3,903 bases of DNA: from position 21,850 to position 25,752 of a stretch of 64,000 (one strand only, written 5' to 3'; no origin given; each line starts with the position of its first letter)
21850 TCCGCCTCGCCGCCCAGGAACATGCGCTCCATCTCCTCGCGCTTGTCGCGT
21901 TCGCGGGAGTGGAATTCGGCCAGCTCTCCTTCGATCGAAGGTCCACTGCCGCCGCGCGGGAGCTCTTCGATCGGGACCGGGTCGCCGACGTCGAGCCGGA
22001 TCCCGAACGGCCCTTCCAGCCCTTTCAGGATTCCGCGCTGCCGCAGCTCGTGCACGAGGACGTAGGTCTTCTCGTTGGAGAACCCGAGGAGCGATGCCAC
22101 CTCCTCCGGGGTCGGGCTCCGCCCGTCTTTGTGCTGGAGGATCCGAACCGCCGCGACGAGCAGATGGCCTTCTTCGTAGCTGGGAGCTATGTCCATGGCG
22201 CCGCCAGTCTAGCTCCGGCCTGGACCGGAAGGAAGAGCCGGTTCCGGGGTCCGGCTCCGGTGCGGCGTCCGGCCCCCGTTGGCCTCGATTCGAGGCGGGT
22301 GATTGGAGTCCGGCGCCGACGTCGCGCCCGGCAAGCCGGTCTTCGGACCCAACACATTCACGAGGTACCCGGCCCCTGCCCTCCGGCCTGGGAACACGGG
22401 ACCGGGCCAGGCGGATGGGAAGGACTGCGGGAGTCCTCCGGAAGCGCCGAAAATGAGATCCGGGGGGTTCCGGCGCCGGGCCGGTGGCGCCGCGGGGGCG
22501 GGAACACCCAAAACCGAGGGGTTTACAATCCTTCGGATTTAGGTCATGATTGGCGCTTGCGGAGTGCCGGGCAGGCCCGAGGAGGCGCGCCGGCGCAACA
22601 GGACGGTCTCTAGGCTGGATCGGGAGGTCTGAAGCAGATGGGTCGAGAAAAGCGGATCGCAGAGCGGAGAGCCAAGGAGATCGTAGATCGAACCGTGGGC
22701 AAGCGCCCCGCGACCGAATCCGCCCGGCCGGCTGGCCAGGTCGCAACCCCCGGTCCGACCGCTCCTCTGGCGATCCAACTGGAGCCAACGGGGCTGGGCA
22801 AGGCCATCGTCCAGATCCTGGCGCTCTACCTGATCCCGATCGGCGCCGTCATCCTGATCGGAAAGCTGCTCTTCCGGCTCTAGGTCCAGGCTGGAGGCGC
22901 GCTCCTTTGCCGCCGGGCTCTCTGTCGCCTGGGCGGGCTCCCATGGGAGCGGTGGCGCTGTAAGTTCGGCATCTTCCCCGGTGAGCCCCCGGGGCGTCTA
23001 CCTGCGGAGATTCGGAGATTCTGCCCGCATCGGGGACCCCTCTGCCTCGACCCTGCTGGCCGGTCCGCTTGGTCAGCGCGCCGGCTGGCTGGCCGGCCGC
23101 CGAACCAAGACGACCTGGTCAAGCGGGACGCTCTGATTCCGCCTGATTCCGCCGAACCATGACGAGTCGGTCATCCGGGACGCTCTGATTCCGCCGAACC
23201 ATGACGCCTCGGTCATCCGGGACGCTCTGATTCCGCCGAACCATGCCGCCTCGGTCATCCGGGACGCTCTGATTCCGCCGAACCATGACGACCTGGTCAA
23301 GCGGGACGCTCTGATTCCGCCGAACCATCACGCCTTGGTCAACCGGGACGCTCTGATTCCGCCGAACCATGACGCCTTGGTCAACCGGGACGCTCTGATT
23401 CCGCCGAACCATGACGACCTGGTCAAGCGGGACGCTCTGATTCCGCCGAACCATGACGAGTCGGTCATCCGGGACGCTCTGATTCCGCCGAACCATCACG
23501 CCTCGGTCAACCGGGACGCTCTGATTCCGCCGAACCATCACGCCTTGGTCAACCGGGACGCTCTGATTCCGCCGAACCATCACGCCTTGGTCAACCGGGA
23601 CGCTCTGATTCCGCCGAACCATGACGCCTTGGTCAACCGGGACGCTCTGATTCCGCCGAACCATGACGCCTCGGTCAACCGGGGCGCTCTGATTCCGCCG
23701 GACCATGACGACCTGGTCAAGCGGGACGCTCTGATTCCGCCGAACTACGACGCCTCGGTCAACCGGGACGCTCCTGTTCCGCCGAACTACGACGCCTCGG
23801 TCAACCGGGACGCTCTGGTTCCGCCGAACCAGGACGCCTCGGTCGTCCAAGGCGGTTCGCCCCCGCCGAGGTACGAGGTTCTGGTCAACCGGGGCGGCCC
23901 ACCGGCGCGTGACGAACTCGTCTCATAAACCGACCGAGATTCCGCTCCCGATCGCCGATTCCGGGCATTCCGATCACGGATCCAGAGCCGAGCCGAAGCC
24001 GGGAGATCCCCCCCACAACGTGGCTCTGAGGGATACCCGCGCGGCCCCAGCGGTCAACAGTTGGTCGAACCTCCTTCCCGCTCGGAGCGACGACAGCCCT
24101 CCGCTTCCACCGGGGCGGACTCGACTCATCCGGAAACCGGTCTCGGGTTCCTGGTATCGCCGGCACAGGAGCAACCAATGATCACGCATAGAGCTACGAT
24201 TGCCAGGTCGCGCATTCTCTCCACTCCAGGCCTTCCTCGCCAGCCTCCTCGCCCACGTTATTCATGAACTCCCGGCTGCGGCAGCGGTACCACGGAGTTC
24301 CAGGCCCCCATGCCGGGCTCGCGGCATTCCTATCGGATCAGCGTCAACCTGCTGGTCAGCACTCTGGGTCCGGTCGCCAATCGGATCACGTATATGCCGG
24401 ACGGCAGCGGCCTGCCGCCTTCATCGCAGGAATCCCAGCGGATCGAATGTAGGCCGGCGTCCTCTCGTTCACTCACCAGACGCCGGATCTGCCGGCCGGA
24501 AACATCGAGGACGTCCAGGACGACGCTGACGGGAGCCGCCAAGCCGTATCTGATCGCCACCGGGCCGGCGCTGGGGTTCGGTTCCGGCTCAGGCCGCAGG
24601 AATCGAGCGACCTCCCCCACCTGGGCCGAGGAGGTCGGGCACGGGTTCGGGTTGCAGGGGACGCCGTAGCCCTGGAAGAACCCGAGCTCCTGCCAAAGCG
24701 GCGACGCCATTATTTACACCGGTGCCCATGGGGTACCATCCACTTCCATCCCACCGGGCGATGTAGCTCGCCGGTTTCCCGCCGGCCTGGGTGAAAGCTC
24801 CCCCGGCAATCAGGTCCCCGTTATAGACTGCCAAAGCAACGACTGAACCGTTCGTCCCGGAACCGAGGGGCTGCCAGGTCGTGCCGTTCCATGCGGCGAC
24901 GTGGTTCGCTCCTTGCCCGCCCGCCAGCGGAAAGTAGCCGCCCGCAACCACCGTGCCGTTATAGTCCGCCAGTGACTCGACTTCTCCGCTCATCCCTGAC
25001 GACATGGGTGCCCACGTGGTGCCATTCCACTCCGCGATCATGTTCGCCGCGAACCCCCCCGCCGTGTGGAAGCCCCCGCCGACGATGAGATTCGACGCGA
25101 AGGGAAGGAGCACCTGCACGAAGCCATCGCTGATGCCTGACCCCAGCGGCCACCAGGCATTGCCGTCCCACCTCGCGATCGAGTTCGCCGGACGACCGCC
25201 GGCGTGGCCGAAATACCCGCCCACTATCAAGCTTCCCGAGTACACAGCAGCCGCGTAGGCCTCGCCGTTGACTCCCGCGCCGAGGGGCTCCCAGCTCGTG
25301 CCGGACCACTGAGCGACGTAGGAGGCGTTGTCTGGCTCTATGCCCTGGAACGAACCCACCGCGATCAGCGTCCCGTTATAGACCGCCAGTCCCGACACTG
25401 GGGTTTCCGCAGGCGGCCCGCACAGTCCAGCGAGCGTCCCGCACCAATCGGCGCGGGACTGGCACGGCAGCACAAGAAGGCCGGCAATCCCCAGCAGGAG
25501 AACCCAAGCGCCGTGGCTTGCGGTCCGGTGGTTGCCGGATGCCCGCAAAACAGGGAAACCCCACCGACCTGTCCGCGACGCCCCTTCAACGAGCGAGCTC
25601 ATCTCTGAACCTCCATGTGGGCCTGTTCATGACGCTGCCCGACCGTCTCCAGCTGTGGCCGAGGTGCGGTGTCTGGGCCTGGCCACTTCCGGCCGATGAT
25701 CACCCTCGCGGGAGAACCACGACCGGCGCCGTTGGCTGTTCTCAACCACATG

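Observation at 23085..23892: An 808-bp array of 42-bp tandem repeats with an invariant 24-bp core and a hypervariable 18-bp segment, in a 1.4-kb gene-poor gap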

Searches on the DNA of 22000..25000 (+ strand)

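Call 27: search_rna_families(source=window, start=22000, end=25000, threshold=evalue, max_evalue=1)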
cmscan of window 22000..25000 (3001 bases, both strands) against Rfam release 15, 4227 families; matches with E-value up to 1: 1.
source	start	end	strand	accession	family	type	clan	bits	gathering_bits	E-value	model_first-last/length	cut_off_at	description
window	23730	23826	-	RF01016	mir-584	Gene; miRNA;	-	28.4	80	0.0066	1-97/97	no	mir-584 microRNA precursor family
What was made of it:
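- On Any Rfam RNA family: The only hit is mir-584, at 28 bits against a gathering score of 80 (call 27).
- The only hit, mir-584, scores 28 bits against a gathering score of 80 (call 27).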

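Call 55: search_dna_similar(query=window:22884-24329:+, collection=plasmids, mode=distant, max_rows=10)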
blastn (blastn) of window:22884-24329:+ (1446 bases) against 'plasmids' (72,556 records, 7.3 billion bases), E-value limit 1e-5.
No match.

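Call 56: search_dna_similar(query=window:22884-24329:+, collection=phages, mode=distant, max_rows=10)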
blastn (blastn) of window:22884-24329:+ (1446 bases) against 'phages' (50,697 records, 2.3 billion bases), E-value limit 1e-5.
No match.
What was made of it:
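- Tried and rejected: Plasmids and phages gave nothing by blastn (calls 55, 56).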

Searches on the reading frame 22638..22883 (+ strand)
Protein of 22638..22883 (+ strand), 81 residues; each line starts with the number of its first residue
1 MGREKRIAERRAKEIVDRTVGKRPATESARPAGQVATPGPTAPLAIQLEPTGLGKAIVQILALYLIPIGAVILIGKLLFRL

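Call 12: search_protein_families(library=pfam, proteins=[window:22638-22883:+], max_evalue=0.01)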
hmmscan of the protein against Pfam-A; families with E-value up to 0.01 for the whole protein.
window:22638-22883:+ (81 aa): 0 families

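Call 22: list_cluster_members(proteins=[P0001, window:22638-22880:+, window:18772-20133:+, window:23335-23925:+, window:23122-23850:-, window:21555-22193:-])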
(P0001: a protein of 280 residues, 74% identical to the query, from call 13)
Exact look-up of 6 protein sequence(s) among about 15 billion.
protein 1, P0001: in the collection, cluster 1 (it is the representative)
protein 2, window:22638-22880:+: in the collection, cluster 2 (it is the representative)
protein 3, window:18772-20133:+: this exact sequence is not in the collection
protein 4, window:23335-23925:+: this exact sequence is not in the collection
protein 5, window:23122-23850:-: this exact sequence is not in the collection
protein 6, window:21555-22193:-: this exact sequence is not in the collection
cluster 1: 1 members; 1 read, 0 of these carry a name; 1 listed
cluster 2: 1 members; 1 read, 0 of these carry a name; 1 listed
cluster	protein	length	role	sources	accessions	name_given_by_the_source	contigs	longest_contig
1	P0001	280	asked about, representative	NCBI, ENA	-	-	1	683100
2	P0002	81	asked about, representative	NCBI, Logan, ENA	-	-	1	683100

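Call 29: search_protein_families(library=ncbifam, proteins=[window:22638-22880:+], max_evalue=10)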
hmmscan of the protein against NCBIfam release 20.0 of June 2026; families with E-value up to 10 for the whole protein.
window:22638-22880:+ (81 aa): 0 families

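Call 68: search_protein_families(library=padloc, proteins=[window:22638-22880:+], max_evalue=0.01)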
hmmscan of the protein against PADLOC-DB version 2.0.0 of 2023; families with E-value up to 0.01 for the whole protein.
window:22638-22880:+ (81 aa): 0 families

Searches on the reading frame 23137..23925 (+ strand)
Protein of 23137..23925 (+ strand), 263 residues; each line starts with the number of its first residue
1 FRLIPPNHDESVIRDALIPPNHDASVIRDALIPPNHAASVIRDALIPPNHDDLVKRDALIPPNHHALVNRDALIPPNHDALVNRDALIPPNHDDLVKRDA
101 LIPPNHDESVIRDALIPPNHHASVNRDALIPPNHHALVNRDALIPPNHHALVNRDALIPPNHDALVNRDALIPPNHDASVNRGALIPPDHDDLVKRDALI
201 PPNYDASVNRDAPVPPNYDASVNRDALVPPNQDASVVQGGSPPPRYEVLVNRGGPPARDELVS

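Call 12: search_protein_families(library=pfam, proteins=[window:23137-23925:+], max_evalue=0.01)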
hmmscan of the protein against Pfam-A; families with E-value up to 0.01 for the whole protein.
window:23137-23925:+ (263 aa): 1 family
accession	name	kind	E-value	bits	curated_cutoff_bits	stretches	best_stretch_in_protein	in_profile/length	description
PF02845.22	CUE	-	0.0024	17.9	21.1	0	6-18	13-25/42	CUE domain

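Call 13: find_homologous_proteins(query=window:23137-23925:+, max_evalue=0.001)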
Query window:23137-23925:+ (263 aa): 1 proteins with E <= 0.001 among 8000 candidates.
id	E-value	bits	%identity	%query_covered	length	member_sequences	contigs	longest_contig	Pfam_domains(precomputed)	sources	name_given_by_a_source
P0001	5.0e-48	182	74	52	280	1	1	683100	-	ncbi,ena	-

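Call 15: find_encoding_contigs(protein=P0001, flank=10000, max_places=6)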
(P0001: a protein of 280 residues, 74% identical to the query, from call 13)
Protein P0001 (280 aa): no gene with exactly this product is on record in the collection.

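Call 16: find_related_loci(query=window:23137-23925:+, collection=genome_contigs, flank=10000)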
Query window:23137-23925:+ (263 aa) in genome_contigs; peptide patterns used: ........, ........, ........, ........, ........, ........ (x = any residue, [..] = any of these).
84 stretches matched a pattern, but none encodes a relative of the query by tblastn (E <= 1e-3).

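Call 24: find_encoding_contigs(protein=P0002, flank=10000)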
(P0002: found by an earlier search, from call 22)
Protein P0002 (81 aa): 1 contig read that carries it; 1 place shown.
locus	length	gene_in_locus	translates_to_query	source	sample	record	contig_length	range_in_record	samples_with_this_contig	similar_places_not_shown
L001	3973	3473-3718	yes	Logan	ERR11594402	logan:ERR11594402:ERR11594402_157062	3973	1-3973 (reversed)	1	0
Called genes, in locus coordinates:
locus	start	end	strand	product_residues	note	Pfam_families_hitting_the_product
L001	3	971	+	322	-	?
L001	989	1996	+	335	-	PF14534:DUF4440 (weak)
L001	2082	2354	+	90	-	-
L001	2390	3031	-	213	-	-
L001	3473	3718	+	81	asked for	-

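Call 29: search_protein_families(library=ncbifam, proteins=[P0001, window:23137-23925:+], max_evalue=10)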
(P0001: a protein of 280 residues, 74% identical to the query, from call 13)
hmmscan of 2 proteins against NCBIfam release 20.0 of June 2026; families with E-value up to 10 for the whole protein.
P0001 (280 aa): 0 families

window:23137-23925:+ (263 aa): 1 family
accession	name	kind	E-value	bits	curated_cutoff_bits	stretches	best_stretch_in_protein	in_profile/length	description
NF052409.1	NOV3845Y_fam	equivalog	0.19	12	140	0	148-175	34-61/103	NOV3845Y family cell motility protein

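Call 40: search_protein_representatives(protein=P0001)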
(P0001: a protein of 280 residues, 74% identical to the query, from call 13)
Query: 280 residues. Proteins with E-value up to 0.001 (for the whole library): 73; up to 1e-10: 11; up to 1e-30: 1. The best 73 are listed.
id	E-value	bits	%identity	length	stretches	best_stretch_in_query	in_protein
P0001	4.1e-183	624.1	100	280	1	1-280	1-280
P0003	1.2e-25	107.3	33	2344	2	54-175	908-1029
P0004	5.2e-24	101.9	31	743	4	60-168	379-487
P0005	1.0e-19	87.8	22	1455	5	64-170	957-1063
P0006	4.3e-19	85.7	31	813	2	24-176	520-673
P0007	3.9e-16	76.0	32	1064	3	58-169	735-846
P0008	7.4e-15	71.8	22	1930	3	59-207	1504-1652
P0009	1.2e-14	71.2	33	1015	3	44-172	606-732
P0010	4.2e-13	66.1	37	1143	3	46-173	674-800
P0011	1.4e-12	64.3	26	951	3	67-185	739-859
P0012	5.2e-12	62.5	29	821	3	72-173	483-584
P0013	2.2e-10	57.2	36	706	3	48-130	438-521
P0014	2.5e-10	56.9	31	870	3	61-164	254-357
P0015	2.0e-09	54.0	26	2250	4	57-166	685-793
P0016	2.1e-09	53.9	25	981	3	62-177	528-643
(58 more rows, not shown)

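Call 52: predict_structure(protein=window:23137-23925:+)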
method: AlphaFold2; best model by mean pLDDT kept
length: 263 residues; sequences in the alignment: 1
mean_pLDDT: 54.9   pTM: 0.30
mean pLDDT of the five models: 54.9, 52.2, 35.3, 29.2, 26.7
residues with pLDDT >= 90: 0; 70-90: 24; 50-70: 187; < 50: 52
segments of 3 or more residues with pLDDT < 50: 83-85, 91-93, 97-100, 104-108, 188-190, 237-263
pLDDT, mean of each block of 10 residues (from residue 1): 68 75 71 67 65 58 55 55 52 47 48 52 54 56 57 58 57 56 53 56 55 58 58 47 29 29 28
secondary structure, 60 per line:
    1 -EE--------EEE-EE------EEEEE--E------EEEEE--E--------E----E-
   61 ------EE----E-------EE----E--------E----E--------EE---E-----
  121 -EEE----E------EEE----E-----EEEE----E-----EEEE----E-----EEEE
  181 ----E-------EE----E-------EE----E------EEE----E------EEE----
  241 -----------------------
elements in order: E12-14 E24-28 E38-42 E122-124 E136-138 E149-152 E163-166 E177-180 E220-222 E234-236
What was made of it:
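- AlphaFold draws one short strand per unit in parts of the model (call 52). The AlphaFold model has pLDDT 55 and pTM 0.30 (call 52).
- Tried and rejected: I did not take it to a fold search (call 52).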

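Call 67: search_solved_structures(query=window:23137-23925:+, max_evalue=1)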
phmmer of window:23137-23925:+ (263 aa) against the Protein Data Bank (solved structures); distinct sequences matched with E-value up to 1: 2.
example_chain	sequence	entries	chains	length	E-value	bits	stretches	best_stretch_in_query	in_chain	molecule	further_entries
9uu4_C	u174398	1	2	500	0.47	13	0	102-131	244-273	3-ketoacyl-CoA synthase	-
9uu3_C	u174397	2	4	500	0.48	13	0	102-131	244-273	3-ketoacyl-CoA synthase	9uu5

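Call 68: search_protein_families(library=padloc, proteins=[window:23137-23925:+, P0001], max_evalue=0.01)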
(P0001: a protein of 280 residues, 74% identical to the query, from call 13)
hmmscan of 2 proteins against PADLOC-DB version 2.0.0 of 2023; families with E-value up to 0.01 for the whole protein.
window:23137-23925:+ (263 aa): 0 families

P0001 (280 aa): 1 family
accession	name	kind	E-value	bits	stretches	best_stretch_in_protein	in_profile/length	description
PDLC02522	PglX|PglXI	-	0.0076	12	1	65-160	1058-1160/1218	PglX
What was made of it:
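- There is no signal peptide, no domain and no family match (calls 12, 29, 67, 68).
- Tried and rejected: Pfam, NCBIfam, PADLOC, PDB sequences and Rfam gave nothing meaningful (calls 12, 27, 29, 67, 68).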

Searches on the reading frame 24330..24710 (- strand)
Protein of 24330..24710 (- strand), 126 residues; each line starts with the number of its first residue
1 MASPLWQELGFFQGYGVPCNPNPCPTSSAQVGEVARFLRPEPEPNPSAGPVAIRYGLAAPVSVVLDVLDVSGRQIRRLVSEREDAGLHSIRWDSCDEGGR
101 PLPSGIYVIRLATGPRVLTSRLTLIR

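Call 12: search_protein_families(library=pfam, proteins=[window:24330-24710:-], max_evalue=0.01)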
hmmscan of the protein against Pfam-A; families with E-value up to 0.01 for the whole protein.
window:24330-24710:- (126 aa): 2 families
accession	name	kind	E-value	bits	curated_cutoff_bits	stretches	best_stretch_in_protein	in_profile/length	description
PF13860.13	FlgD_ig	-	5.4e-10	39.5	27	1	49-112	10-74/79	FlgD Ig-like domain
PF18962.6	Por_Secre_tail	-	0.0057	17.4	27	0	44-119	3-70/75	Secretion system C-terminal sorting domain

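Call 45: find_encoding_contigs(protein=window:24333-24710:-, flank=10000, max_places=10)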
Protein window:24333-24710:- (126 aa): no gene with exactly this product is on record in the collection.

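Call 68: search_protein_families(library=padloc, proteins=[window:24333-24710:-], max_evalue=0.01)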
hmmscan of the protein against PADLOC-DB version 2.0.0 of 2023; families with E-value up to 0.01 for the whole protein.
window:24333-24710:- (126 aa): 0 families

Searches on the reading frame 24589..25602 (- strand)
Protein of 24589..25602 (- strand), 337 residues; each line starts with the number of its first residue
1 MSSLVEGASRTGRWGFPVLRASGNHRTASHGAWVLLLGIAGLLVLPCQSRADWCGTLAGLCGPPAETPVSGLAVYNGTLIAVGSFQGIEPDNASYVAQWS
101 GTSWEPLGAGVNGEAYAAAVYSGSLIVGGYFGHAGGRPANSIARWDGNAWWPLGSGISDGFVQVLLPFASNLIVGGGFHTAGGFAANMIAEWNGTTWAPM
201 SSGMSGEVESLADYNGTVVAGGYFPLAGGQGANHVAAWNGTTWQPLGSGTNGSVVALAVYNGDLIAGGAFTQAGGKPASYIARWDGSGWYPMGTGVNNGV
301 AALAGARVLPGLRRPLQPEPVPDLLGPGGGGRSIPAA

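Call 12: search_protein_families(library=pfam, proteins=[window:24589-25602:-], max_evalue=0.01)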
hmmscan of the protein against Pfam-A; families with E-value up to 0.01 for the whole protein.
window:24589-25602:- (337 aa): 3 families
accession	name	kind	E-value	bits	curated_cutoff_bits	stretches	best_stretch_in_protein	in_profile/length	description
PF19565.4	DUF6087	-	1.1e-10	42.1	27.1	0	88-115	38-65/99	Family of unknown function (DUF6087)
PF12768.13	Rax2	-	5.2e-08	33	28.8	2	169-299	35-169/254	Rax2 C-terminal beta propeller domain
PF17164.10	DUF5122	-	7.9e-07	29.7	27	0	123-144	4-25/36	Domain of unknown function (DUF5122) beta-propeller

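Call 68: search_protein_families(library=padloc, proteins=[window:24589-25602:-], max_evalue=0.01)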
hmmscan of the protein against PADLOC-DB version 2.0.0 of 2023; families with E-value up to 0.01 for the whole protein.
window:24589-25602:- (337 aa): 0 families
